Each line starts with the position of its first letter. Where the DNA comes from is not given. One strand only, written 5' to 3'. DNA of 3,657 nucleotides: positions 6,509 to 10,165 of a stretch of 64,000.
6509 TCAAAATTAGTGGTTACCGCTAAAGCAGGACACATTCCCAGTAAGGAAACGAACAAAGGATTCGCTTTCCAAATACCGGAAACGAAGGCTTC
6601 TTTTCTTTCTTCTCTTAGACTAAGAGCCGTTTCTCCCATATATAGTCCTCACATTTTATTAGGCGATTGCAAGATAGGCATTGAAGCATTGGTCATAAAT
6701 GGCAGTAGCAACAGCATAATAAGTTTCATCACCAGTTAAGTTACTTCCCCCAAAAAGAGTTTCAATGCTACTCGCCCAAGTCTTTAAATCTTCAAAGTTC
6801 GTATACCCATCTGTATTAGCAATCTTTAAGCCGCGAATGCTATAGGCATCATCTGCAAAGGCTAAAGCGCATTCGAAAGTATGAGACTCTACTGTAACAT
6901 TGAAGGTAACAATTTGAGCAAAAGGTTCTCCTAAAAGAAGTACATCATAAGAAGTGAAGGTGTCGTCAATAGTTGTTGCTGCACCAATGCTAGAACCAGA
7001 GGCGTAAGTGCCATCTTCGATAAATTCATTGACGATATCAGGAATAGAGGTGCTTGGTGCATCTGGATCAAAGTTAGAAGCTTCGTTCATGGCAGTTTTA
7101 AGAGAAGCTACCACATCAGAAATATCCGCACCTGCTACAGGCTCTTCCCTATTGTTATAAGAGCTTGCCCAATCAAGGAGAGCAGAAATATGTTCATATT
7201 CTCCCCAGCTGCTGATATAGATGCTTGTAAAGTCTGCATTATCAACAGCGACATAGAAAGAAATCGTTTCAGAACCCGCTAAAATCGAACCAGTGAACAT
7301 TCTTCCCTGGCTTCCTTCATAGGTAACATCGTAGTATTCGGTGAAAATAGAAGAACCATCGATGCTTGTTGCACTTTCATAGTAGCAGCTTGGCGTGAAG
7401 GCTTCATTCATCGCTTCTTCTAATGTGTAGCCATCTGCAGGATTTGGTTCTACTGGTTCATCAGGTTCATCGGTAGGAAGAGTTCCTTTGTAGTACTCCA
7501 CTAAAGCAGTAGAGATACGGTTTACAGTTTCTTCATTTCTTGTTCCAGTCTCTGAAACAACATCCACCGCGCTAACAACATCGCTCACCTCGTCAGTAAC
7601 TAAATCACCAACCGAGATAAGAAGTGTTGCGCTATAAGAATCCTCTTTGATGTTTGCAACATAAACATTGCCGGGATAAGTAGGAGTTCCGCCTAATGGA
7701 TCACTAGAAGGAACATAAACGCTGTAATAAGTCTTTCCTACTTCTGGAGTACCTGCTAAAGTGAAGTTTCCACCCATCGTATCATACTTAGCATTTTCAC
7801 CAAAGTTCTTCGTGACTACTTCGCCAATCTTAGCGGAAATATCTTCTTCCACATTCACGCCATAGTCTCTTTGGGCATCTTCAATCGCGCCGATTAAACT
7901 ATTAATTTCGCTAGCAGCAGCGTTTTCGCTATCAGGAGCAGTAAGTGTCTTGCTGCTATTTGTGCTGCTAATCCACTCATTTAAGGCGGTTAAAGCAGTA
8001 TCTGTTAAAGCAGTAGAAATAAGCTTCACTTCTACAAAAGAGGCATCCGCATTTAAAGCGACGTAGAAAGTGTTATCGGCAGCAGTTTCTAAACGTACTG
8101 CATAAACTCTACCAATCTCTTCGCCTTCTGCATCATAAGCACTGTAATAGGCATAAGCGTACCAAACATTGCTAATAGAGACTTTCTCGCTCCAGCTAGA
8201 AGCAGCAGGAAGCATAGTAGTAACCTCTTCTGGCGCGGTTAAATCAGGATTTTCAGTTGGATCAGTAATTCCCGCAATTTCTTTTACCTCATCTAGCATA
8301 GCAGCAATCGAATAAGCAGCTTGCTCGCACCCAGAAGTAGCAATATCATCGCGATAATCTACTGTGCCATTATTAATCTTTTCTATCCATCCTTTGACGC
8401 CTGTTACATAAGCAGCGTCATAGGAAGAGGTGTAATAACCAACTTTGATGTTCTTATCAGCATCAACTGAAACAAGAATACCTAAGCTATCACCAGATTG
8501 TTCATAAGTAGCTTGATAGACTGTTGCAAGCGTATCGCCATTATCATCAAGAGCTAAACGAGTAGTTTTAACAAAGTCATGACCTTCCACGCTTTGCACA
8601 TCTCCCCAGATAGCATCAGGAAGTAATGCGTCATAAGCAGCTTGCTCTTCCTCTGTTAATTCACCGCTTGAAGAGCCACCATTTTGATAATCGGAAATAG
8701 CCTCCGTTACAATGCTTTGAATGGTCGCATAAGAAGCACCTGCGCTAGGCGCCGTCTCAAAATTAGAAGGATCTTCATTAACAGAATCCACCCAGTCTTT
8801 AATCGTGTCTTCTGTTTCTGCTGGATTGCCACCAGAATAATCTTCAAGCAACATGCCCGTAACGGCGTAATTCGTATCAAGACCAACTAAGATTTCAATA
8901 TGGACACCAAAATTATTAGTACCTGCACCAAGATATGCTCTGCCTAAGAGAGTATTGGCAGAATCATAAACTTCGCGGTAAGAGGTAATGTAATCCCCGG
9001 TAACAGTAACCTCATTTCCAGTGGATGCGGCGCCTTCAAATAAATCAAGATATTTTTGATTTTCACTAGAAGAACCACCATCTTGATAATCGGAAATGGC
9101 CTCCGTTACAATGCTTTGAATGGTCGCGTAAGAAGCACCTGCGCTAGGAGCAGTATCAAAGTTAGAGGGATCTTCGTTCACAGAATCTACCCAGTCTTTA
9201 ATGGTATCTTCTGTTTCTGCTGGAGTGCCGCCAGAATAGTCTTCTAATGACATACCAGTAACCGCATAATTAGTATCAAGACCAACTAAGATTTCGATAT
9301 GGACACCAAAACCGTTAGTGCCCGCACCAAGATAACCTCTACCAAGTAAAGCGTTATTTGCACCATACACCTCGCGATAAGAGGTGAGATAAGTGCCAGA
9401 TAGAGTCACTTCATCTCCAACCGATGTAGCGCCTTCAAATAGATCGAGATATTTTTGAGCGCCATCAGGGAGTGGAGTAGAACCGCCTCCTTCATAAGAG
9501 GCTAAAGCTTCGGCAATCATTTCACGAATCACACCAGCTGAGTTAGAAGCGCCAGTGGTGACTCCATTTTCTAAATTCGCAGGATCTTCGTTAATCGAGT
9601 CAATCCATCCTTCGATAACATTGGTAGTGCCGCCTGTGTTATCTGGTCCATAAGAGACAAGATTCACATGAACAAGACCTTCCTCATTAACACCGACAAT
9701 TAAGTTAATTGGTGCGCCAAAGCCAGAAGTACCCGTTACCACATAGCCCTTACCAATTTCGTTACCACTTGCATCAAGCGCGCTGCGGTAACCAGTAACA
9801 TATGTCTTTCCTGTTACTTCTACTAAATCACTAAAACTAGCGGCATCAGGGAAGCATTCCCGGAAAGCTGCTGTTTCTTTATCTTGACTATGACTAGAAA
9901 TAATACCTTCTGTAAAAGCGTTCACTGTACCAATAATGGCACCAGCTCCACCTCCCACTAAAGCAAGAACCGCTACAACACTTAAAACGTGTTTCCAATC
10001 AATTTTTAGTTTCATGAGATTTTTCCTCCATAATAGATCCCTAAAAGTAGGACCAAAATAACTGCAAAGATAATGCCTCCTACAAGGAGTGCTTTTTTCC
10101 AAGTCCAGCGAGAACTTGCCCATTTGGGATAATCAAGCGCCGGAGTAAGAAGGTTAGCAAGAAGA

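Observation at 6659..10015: The rnfG slot encodes an 1118 aa membrane-anchored chain of about eight FMN_bind-like modules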

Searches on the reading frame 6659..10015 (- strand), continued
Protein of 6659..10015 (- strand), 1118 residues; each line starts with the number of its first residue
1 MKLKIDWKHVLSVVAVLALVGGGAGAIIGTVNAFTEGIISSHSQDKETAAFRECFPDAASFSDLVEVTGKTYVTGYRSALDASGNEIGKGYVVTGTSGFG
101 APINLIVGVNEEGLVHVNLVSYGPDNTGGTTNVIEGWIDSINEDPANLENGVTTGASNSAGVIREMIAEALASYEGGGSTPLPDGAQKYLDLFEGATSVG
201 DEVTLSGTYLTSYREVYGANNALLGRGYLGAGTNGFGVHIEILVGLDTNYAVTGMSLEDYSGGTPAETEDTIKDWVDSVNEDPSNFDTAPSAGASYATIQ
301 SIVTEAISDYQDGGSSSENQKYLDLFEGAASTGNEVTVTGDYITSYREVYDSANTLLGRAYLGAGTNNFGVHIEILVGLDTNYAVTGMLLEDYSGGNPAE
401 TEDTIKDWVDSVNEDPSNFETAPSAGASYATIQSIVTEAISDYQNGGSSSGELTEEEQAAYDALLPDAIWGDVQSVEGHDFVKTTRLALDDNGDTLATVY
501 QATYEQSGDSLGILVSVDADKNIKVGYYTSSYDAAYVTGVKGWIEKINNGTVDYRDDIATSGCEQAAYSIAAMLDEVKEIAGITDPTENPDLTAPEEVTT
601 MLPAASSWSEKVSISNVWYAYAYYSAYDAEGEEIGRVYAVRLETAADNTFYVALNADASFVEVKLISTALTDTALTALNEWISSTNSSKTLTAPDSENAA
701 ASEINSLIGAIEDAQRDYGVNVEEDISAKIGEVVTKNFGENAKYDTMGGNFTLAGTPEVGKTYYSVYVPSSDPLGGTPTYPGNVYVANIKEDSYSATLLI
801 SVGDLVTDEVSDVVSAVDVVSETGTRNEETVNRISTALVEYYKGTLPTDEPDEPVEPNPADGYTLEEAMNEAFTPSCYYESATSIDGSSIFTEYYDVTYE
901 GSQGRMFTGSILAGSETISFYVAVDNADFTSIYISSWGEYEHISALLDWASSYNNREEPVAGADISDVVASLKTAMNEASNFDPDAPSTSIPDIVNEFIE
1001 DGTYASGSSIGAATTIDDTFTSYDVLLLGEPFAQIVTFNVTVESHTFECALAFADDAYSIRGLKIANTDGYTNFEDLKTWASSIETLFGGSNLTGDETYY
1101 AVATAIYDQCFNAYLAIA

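Call 57: fold_search(model_id=the predicted structure, library=pdb)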
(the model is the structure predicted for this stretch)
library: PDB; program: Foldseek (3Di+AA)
matches with E <= 10: 691; with E <= 0.001: 0
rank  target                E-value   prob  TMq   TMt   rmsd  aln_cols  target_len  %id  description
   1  7qoo_P                9.8e-03  0.18  0.05  0.14  21.4       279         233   15  Structure of the human inner kinetochore CCAN complex (released 2022-06-08)
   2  6v8i_AG               1.5e-02  0.08  0.06  0.09  32.1       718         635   10  Composite atomic model of the Staphylococcus aureus phage 80alpha baseplate (released 2020-03-04)
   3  3hxr                  1.5e-02  0.13  0.06  0.09  25.4       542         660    9  Nucleoporin Nup120 from S.cerevisiae (aa 1-757) (released 2009-07-28)
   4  6q3g_O2               1.5e-02  0.11  0.07  0.11  22.0       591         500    9  Structure of native bacteriophage P68 (released 2019-11-06)
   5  7zc6_G                1.8e-02  1.00  0.11  0.57  12.3       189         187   21  Na+ - translocating ferredoxin: NAD+ reductase (Rnf) of C. tetanomorphum (released 2022-09-28)
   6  6iab                  2.0e-02  0.10  0.07  0.11  22.0       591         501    9  Tail fiber of Staphylococcus aureus phage P68 (released 2019-11-06)
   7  5efv_C                2.2e-02  0.08  0.06  0.09  31.0       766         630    9  The host-recognition device of Staphylococcus aureus phage Phi11 (released 2016-05-25)
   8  5jdp_MODEL_1_A        3.1e-02  0.18  0.05  0.16  29.6       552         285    6  E73V mutant of the human voltage-dependent anion channel (released 2016-08-10)
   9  5efv_A                3.1e-02  0.08  0.07  0.10  32.3       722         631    7  The host-recognition device of Staphylococcus aureus phage Phi11 (released 2016-05-25)
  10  5efv_B                4.5e-02  0.07  0.07  0.10  37.3       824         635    8  The host-recognition device of Staphylococcus aureus phage Phi11 (released 2016-05-25)
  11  8ceo_l                4.9e-02  0.11  0.08  0.12  22.6       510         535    9  Yeast RNA polymerase II transcription pre-initiation complex with core Mediator and the +1 nucleosome (released 2023-03-08)
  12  8ahx_G                5.4e-02  0.99  0.11  0.51  11.1       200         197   17  Cryo-EM structure of the nitrogen-fixation associated NADH:ferredoxin oxidoreductase RNF from Azotobacter vinelandii (released 2023-11-01)
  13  4mgf_A                7.0e-02  0.08  0.05  0.11  22.4       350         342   10  Crystal structure of apo-PhuS, a heme-binding protein from Pseudomonas aeruginosa (released 2014-03-05)
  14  9oee_A                7.0e-02  0.07  0.04  0.07  27.6       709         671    7  S. griseus TUA bound UmbA4 complexes (released 2025-12-17)
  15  4mf9_B                7.8e-02  0.11  0.05  0.11  22.1       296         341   10  Crystal structure of holo-PhuS, a heme-binding protein from Pseudomonas aeruginosa (released 2014-03-05)
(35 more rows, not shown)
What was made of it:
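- On RnfG (Rnf complex subunit G): Foldseek probability 1.00/0.99/0.99 for 7zc6_G, 8ahx_G and 9eri_G (call 57)
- Closest known: Canonical RnfG / NqrC. Same: Foldseek probability 0.99-1.00 (call 57).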

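Call 59: find_encoding_contigs(protein=P0015, flank=6000, max_places=2)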
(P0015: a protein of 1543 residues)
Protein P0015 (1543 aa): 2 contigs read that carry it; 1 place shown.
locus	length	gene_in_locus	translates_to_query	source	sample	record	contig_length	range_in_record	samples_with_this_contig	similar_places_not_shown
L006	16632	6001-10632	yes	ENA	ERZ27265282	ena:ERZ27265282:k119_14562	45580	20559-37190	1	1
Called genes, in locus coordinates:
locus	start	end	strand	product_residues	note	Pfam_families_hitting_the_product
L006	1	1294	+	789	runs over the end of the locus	PF01915:Glyco_hydro_3_C, PF14310:Fn3-like (faint), PF00933:Glyco_hydro_3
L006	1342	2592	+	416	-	PF04326:SLFN_AlbA_2, PF13749:HATPase_c_4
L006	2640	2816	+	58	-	-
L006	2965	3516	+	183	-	PF03861:ANTAR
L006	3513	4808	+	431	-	PF13375:RnfC_N, PF01512:Complex1_51K, PF10531:SLBB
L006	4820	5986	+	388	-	PF03116:NQR2_RnfD_RnfE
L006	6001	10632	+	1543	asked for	PF04205:FMN_bind (faint)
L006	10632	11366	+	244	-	PF02508:Rnf-Nqr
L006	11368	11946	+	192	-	PF02508:Rnf-Nqr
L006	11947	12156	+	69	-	-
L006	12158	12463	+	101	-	PF04060:FeS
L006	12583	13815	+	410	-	PF02424:ApbE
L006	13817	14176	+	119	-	PF07009:NusG_II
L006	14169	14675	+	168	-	PF07456:Hpre_diP_synt_I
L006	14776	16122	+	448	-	PF01743:PolyA_pol, PF12627:PolyA_pol_RNAbd (weak), PF01966:HD, PF13735:tRNA_NucTran2_2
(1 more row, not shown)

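Call 72: search_protein_families(library=pfam, proteins=[P0027, P0030, P0033, P0041, P0044, P0045, P0052, P0058, P0062, P0067], max_evalue=0.01)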
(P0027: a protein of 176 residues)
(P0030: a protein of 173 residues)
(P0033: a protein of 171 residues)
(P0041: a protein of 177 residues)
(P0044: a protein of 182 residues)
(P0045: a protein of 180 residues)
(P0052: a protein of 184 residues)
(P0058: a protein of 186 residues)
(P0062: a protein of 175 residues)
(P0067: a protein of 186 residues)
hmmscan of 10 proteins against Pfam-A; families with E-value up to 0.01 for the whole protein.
P0027 (176 aa): 0 families

P0030 (173 aa): 0 families

P0033 (171 aa): 0 families

P0041 (177 aa): 2 families
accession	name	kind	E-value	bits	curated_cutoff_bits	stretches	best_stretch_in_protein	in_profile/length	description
PF04205.19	FMN_bind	-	0.0023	19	22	1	98-169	4-76/77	FMN-binding domain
PF20821.2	C1_PlyCB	-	0.0071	16.7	30.5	0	78-110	2-34/65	Streptococcus virus C1, PlyCB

P0044 (182 aa): 1 family
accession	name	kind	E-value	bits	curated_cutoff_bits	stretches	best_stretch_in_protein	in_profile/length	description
PF18650.6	IMPa_N_2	-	0.007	16.2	25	0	22-61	139-178/200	Immunomodulating metalloprotease N-terminal domain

P0045 (180 aa): 1 family
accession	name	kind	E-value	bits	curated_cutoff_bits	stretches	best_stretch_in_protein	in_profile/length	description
PF04205.19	FMN_bind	-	0.00089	20.3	22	1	99-169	4-76/77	FMN-binding domain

P0052 (184 aa): 1 family
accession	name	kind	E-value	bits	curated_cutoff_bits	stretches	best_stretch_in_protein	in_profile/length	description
PF04205.19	FMN_bind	-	2.1e-05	25.5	22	1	96-172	4-76/77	FMN-binding domain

P0058 (186 aa): 1 family
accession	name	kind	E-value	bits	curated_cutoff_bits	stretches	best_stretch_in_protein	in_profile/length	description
PF04205.19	FMN_bind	-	7.6e-19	68.6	22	1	91-172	1-76/77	FMN-binding domain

P0062 (175 aa): 0 families

P0067 (186 aa): 1 family
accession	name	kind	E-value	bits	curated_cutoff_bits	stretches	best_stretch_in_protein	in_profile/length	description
PF04205.19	FMN_bind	-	7.8e-17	62.1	22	1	96-180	1-77/77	FMN-binding domain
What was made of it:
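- On RnfG (Rnf complex subunit G): Single-domain RnfGs of the same operon type also range down to no hit (call 72)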

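Call 73: find_encoding_contigs(protein=P0027, flank=5000, max_places=1)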
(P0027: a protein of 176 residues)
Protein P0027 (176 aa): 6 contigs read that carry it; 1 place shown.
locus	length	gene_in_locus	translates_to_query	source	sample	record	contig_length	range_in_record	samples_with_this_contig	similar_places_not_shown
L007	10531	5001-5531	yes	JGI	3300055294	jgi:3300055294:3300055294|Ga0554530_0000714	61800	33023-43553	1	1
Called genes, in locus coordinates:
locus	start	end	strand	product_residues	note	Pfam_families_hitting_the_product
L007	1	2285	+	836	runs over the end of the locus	PF00005:ABC_tran, PF02463:SMC_N, PF02687:FtsX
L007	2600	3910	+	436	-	PF13375:RnfC_N, PF01512:Complex1_51K, PF00037:Fer4 (faint), PF10531:SLBB, PF12838:Fer4_7 (weak), PF13237:Fer4_10 (weak), PF14697:Fer4_21 (faint)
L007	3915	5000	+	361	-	PF03116:NQR2_RnfD_RnfE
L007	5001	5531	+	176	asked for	-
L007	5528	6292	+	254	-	PF02508:Rnf-Nqr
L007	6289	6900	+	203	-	PF02508:Rnf-Nqr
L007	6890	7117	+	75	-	-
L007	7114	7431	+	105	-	PF04060:FeS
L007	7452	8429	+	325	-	PF02424:ApbE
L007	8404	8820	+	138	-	PF07009:NusG_II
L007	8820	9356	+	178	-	PF07456:Hpre_diP_synt_I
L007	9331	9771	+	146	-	-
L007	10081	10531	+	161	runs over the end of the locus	PF13302:Acetyltransf_3, PF00583:Acetyltransf_1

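Call 74: find_encoding_contigs(protein=P0011, flank=5000, max_places=1)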
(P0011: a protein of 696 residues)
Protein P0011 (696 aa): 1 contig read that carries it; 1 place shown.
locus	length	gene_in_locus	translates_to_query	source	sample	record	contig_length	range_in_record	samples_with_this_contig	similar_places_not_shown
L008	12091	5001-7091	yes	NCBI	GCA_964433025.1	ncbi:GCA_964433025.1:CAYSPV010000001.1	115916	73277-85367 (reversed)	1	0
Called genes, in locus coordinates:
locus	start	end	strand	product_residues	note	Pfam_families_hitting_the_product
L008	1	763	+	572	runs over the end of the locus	PF00501:AMP-binding, PF13193:AMP-binding_C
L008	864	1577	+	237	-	-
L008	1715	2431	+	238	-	-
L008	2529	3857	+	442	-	PF13375:RnfC_N, PF01512:Complex1_51K, PF10531:SLBB, PF00037:Fer4 (faint), PF12797:Fer4_2 (faint), PF12838:Fer4_7 (weak), PF13237:Fer4_10 (weak)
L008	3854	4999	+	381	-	PF03116:NQR2_RnfD_RnfE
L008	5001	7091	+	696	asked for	PF11880:DUF3400 (faint)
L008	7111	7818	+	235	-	PF02508:Rnf-Nqr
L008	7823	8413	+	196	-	PF02508:Rnf-Nqr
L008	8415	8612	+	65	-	-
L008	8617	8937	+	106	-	PF04060:FeS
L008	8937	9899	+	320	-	PF02424:ApbE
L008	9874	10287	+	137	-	PF07009:NusG_II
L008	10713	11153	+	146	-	PF04229:GrpB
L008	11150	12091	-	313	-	PF00480:ROK, PF01869:BcrAD_BadFG (faint)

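Call 85: list_cluster_members(proteins=[P0002, P0003, P0004, P0011, P0015, P0013])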
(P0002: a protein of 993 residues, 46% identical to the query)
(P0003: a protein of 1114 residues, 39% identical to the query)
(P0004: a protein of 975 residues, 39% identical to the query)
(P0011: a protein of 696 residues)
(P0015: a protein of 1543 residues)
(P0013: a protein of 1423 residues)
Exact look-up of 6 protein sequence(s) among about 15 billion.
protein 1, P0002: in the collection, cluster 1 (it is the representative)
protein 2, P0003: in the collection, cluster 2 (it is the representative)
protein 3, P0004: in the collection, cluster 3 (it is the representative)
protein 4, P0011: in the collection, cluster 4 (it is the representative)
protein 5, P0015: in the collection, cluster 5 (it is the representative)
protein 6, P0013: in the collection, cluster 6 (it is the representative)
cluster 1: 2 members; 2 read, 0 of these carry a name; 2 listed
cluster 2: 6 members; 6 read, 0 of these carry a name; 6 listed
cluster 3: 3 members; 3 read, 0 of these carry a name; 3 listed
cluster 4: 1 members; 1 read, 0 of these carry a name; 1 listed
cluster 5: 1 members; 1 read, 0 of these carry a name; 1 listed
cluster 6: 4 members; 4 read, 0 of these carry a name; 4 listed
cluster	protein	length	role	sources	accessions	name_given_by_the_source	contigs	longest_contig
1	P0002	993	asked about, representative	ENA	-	-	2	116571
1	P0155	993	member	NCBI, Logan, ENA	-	-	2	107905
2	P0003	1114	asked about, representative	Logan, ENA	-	-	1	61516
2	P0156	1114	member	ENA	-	-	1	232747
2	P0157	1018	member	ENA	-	-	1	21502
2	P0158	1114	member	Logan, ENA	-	-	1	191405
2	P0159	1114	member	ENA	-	-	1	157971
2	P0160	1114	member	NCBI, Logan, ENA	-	-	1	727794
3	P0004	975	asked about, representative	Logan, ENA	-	-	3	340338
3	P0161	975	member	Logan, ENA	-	-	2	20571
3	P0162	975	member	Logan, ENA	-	-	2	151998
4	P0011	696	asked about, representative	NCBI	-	-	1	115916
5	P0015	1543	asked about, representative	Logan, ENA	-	-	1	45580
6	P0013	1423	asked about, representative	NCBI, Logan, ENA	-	-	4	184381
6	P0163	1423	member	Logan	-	-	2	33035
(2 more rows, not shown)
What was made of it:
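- Cluster members of identical length come from independent assemblies (call 85).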

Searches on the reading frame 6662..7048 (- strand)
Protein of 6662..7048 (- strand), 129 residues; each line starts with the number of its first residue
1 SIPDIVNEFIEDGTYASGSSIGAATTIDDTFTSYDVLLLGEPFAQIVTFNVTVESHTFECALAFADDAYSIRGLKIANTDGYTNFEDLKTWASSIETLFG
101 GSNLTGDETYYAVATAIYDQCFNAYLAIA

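Call 11: search_protein_families(library=pfam, proteins=[window:6662-7048:-], max_evalue=10)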
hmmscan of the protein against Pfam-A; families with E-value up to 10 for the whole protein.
seq(129 aa): 0 families
